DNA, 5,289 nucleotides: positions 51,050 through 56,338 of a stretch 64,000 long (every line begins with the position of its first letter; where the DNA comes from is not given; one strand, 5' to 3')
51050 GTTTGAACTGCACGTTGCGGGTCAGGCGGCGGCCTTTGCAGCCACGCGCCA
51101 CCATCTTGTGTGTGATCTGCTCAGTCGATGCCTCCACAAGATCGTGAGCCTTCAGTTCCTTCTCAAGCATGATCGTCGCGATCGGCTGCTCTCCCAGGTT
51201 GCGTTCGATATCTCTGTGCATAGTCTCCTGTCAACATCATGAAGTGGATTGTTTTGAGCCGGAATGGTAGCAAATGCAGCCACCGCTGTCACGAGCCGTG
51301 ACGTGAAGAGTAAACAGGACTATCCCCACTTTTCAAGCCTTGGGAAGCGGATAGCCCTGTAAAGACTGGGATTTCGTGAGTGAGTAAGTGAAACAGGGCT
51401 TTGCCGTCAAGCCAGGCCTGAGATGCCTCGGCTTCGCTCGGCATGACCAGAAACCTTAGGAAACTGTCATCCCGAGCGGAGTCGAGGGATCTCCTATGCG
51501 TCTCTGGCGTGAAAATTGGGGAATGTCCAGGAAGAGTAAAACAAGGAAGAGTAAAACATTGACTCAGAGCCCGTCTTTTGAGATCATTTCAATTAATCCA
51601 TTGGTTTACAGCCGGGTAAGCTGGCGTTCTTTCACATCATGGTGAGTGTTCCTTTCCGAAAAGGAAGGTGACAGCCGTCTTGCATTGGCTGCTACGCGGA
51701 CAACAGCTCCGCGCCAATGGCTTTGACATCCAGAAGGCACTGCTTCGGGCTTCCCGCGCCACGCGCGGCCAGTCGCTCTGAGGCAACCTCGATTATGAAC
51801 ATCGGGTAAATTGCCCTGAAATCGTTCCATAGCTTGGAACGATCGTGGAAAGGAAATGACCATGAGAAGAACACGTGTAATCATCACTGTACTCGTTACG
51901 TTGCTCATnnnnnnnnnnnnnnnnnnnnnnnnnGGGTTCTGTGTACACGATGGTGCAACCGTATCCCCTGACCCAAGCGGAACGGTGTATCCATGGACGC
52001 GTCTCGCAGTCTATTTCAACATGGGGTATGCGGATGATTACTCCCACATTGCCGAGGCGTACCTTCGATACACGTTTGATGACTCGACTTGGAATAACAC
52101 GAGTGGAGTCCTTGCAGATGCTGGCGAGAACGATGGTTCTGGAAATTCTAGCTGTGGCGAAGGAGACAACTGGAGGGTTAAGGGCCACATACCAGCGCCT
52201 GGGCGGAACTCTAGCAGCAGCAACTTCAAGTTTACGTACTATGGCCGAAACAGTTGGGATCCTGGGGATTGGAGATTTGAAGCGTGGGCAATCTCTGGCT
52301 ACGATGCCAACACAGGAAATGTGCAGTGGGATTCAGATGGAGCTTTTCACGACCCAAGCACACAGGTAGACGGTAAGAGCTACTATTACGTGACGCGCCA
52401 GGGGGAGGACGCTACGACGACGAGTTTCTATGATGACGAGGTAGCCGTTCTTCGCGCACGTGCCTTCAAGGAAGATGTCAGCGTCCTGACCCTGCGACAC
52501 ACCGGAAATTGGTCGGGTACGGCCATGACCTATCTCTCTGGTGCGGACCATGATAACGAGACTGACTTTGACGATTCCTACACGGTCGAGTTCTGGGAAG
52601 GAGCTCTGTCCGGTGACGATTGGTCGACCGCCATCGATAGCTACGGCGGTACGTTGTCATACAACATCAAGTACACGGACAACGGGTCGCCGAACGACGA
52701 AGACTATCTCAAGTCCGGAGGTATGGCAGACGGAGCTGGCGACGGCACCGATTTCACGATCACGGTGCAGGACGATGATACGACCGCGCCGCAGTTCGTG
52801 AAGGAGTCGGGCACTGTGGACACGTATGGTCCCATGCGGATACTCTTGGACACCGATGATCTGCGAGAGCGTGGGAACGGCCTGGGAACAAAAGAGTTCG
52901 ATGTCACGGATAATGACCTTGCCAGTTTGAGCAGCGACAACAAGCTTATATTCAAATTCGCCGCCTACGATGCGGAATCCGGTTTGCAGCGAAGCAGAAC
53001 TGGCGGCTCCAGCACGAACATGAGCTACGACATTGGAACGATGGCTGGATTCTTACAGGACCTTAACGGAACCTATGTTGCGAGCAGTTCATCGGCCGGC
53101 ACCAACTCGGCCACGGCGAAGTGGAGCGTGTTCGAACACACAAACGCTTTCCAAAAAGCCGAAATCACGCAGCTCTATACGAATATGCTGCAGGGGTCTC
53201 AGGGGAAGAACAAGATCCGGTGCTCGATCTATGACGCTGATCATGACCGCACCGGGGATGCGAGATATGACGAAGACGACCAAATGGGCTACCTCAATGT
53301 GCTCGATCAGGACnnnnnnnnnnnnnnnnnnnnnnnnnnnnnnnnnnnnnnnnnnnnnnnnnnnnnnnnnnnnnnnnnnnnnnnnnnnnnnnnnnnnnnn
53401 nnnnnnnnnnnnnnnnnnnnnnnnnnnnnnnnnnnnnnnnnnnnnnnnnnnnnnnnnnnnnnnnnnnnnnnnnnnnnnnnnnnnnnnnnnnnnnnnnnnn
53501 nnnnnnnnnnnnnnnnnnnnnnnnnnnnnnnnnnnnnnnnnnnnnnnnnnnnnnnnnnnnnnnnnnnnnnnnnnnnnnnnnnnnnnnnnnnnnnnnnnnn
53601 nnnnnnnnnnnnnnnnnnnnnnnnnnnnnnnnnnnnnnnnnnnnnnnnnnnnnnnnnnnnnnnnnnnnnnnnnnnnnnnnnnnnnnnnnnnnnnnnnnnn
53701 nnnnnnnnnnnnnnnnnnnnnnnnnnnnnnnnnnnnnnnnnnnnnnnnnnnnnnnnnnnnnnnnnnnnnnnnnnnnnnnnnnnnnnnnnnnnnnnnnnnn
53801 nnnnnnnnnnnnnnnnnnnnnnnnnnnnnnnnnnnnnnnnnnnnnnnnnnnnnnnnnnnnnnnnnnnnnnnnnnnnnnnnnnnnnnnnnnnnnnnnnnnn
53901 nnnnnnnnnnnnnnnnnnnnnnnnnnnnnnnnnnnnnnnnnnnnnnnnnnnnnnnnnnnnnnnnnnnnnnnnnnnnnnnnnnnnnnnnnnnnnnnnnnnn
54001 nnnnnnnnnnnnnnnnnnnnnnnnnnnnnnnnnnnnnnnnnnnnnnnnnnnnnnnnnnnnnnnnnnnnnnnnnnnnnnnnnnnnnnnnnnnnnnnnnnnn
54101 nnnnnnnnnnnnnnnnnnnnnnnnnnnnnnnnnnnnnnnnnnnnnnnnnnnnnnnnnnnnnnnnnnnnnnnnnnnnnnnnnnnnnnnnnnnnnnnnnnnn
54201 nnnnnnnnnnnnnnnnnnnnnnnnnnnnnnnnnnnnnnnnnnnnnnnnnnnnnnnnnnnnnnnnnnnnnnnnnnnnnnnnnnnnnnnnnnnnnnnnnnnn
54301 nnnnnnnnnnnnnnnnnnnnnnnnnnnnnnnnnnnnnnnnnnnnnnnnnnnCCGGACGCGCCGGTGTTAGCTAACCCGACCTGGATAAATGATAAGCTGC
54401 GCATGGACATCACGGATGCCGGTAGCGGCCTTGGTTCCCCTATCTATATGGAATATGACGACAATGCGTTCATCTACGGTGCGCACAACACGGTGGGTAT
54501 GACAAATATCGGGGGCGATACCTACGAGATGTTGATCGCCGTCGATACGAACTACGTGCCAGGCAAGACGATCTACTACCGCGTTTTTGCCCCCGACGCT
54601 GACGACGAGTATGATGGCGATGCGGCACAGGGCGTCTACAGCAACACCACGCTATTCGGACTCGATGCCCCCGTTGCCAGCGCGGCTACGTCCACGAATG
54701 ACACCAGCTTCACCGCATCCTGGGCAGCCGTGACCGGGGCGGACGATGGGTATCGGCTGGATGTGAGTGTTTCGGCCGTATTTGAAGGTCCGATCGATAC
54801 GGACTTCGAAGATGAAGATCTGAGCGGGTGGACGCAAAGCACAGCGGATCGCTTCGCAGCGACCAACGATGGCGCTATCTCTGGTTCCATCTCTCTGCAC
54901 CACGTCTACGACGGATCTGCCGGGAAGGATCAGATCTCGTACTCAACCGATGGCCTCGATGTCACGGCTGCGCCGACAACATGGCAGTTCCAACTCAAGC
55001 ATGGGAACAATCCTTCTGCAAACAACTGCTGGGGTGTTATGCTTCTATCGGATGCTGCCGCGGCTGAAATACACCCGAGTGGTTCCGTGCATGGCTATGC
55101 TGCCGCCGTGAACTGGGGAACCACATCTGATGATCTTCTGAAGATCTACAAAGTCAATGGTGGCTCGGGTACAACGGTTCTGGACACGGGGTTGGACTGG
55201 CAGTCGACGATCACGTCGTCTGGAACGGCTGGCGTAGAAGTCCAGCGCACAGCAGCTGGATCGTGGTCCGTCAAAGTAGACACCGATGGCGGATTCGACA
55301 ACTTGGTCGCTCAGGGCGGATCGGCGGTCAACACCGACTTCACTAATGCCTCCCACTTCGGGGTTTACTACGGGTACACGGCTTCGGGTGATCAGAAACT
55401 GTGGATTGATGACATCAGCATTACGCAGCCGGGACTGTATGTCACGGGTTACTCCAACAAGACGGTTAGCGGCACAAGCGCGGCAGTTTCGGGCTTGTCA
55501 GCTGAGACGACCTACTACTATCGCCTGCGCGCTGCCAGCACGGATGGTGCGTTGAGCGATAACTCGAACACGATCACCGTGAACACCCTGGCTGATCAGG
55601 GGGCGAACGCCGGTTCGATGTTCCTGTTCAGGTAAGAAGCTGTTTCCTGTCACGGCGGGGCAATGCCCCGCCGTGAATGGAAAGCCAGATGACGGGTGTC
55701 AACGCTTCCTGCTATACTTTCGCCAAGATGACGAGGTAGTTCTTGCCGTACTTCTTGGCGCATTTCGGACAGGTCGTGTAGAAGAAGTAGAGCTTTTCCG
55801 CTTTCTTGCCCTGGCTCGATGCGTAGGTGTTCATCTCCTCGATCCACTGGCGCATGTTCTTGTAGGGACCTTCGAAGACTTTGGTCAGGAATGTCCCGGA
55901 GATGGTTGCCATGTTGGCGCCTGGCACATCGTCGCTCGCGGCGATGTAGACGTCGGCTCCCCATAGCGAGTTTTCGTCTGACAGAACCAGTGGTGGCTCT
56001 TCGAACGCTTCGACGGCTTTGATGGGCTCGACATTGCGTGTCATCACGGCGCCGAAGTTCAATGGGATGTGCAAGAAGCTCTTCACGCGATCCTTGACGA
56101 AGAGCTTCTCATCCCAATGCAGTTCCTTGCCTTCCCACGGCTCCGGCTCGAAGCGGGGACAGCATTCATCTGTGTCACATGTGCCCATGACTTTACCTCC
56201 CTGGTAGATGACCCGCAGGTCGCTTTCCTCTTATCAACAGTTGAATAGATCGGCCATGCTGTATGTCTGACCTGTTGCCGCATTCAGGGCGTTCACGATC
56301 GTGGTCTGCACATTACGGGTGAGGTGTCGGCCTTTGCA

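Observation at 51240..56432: Low-GC ~5-kb island bounded by diverged paralogues of a 78-aa gene; contains a giant secreted repeat protein and a split-4-Cys protein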

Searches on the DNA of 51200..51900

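Call 32: search_rna_families(source=window, start=51200, end=51900, threshold=evalue, max_evalue=10)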
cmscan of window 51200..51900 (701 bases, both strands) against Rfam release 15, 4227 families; matches with E-value up to 10: 5.
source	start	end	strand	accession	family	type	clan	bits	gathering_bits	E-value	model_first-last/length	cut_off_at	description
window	51412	51501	+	RF03518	mir-1893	Gene; miRNA;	-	16.6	94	5.3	1-83/83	no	mir-1893 microRNA precursor family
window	51419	51496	+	RF03876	mir-7132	Gene; miRNA;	-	16.2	70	4.3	1-60/60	no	mir-7132 microRNA precursor family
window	51408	51511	-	RF03891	mir-2545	Gene; miRNA;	-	16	94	5.6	1-118/118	no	mir-2545 microRNA precursor family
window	51837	51892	-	RF01194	sn2903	Gene; snRNA; snoRNA; CD-box;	CL00066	13.5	50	7.3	1-91/91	no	Small nucleolar RNA sn2903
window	51417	51483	-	RF04308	HCV_SL2531-SL2549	Cis-reg;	-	13.4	56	5.6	1-72/72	no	Hepatitis C virus stem-loop SL2531 and SL2549AU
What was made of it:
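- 51553..51855 (+): Conserved non-coding leader upstream of the large gene. Core 19-mer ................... at 51726-51744; box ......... at 51783-51791. No Rfam match (call 32).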

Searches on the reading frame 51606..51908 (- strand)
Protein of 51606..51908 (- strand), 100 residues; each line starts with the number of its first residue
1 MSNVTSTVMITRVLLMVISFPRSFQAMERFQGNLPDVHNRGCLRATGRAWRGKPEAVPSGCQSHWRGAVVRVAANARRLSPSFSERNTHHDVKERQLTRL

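Call 6: search_protein_families(library=pfam, proteins=[window:51606-51908:-], max_evalue=0.01)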
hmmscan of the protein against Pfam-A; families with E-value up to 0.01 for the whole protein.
window:51606-51908:- (100 aa): 0 families

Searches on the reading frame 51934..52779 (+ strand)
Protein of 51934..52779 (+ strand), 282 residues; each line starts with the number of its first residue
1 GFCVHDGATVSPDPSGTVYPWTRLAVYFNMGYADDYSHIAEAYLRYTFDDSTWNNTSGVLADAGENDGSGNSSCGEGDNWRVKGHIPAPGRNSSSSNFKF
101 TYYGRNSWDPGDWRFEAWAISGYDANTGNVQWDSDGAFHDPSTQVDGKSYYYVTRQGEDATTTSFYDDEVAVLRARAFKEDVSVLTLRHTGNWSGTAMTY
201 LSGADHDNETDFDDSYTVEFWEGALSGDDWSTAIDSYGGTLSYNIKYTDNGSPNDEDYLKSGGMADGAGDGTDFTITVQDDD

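Call 69: search_protein_families(library=pfam, proteins=[window:51934-52779:+], max_evalue=5)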
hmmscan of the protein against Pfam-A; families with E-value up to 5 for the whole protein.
window:51934-52779:+ (282 aa): 1 family
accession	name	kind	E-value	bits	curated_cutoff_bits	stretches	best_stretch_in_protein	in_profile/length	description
PF11739.14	YdbH-like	-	0.026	13.8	26.3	1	79-198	414-513/893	Intermembrane phospholipid transport protein YdbH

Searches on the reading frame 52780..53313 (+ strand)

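Call 69: search_protein_families(library=pfam, proteins=[window:52780-53313:+], max_evalue=5)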
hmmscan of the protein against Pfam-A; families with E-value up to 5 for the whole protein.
window:52780-53313:+ (178 aa): 1 family
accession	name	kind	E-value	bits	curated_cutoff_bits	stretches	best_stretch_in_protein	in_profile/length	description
PF24893.1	DUF7743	-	0.073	13.2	27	1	52-137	18-100/120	Domain of unknown function (DUF7743)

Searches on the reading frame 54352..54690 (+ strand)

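Call 69: search_protein_families(library=pfam, proteins=[window:54352-54690:+], max_evalue=5)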
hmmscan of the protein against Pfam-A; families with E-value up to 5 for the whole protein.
window:54352-54690:+ (113 aa): 1 family
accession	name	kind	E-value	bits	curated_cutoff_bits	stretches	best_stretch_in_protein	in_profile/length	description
PF01739.24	CheR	-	0.21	11.4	27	1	54-105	43-94/195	CheR methyltransferase, SAM binding domain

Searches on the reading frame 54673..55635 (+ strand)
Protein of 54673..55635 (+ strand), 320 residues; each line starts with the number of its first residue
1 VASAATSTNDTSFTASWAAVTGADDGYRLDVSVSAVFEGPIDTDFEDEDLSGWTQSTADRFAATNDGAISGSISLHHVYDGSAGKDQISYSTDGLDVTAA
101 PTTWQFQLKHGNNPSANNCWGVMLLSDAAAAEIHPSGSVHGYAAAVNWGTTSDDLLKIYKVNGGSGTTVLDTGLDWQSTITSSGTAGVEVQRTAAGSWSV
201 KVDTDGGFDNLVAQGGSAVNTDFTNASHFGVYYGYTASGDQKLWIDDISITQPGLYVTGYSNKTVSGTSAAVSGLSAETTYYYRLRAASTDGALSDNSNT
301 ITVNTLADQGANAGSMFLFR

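Call 69: search_protein_families(library=pfam, proteins=[window:54673-55635:+], max_evalue=5)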
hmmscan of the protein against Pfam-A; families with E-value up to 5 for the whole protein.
window:54673-55635:+ (320 aa): 4 families
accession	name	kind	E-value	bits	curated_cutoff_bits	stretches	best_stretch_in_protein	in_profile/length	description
PF00041.27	fn3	-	6.8e-05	23.4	25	1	261-302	39-82/84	Fibronectin type III domain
PF16655.11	PhoD_N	-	0.0028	18.6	30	1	270-289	61-80/90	PhoD-like phosphatase, N-terminal domain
PF16893.11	fn3_2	-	0.07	13.7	27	1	263-305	49-89/89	Fibronectin type III domain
PF16656.11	Pur_ac_phosph_N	-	0.79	10.8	30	1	256-295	55-86/93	Purple acid Phosphatase, N-terminal domain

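Call 71: search_solved_structures(query=A8, max_evalue=1)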
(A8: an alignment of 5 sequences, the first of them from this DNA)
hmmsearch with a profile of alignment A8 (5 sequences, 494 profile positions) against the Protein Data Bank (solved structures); distinct sequences matched with E-value up to 1: 1.
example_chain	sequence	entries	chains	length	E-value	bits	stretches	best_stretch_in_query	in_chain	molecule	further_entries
1k85_A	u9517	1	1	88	0.042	15.9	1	247-306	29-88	CHITINASE A1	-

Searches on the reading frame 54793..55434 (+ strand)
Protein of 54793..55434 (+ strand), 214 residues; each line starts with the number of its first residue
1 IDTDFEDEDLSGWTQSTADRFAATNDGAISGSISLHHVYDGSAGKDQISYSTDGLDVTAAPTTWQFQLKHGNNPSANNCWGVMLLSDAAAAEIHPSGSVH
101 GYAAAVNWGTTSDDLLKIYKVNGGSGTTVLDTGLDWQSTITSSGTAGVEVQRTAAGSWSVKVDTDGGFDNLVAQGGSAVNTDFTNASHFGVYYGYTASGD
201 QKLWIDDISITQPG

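Call 104: search_protein_families(library=pfam, proteins=[window:54793-55434:+], max_evalue=1)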
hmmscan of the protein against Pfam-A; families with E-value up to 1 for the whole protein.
seq(214 aa): 1 family
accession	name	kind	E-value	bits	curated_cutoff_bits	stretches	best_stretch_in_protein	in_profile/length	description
PF25020.1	TTR_TEN1-4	-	0.19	12.1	27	1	142-188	18-64/86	Teneurin TTR-like domain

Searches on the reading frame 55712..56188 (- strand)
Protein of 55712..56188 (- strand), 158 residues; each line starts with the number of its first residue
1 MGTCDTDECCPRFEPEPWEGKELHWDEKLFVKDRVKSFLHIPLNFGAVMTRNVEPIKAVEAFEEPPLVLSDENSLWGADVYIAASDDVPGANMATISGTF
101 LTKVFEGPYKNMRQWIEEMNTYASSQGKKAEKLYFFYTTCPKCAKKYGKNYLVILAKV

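Call 6: search_protein_families(library=pfam, proteins=[window:55712-56188:-], max_evalue=0.01)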
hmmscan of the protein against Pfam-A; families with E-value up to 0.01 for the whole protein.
window:55712-56188:- (158 aa): 1 family
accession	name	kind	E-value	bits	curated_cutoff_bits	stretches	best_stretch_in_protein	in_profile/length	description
PF20603.3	Bact_hydrolase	-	4.5e-67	225.4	27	1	5-158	6-160/160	Bacterial hydrolase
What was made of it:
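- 55712..56188 (-): 158-aa PF20603 (Bact_hydrolase) gene, lying 45 nt downstream of the copy-A stop codon on the same strand. Pfam E = 4.5e-67, full length (call 6).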

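Call 52: search_protein_families(library=ncbifam, proteins=[window:55712-56188:-], max_evalue=1)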
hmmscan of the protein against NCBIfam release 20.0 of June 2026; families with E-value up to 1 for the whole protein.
window:55712-56188:- (158 aa): 1 family
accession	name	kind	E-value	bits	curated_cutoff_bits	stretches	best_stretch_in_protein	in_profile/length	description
NF008544.0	PRK11467.1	equivalog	0.1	13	157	1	58-122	31-96/124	MysB family protein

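Call 79: search_solved_structures(query=window:55712-56188:-, max_evalue=1)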
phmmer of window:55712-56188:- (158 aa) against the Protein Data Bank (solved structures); distinct sequences matched with E-value up to 1: 4.
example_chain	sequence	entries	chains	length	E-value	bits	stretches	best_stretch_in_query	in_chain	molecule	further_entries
3py5_A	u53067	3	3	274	0.26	14.1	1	20-52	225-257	Beta-lactamase-like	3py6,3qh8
3md7_A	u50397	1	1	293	0.3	13.9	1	20-52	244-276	Beta-lactamase-like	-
1w45_A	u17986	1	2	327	0.42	13.4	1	59-128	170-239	ANNEXIN A8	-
1w3w_A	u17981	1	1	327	0.43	13.4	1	59-128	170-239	ANNEXIN A8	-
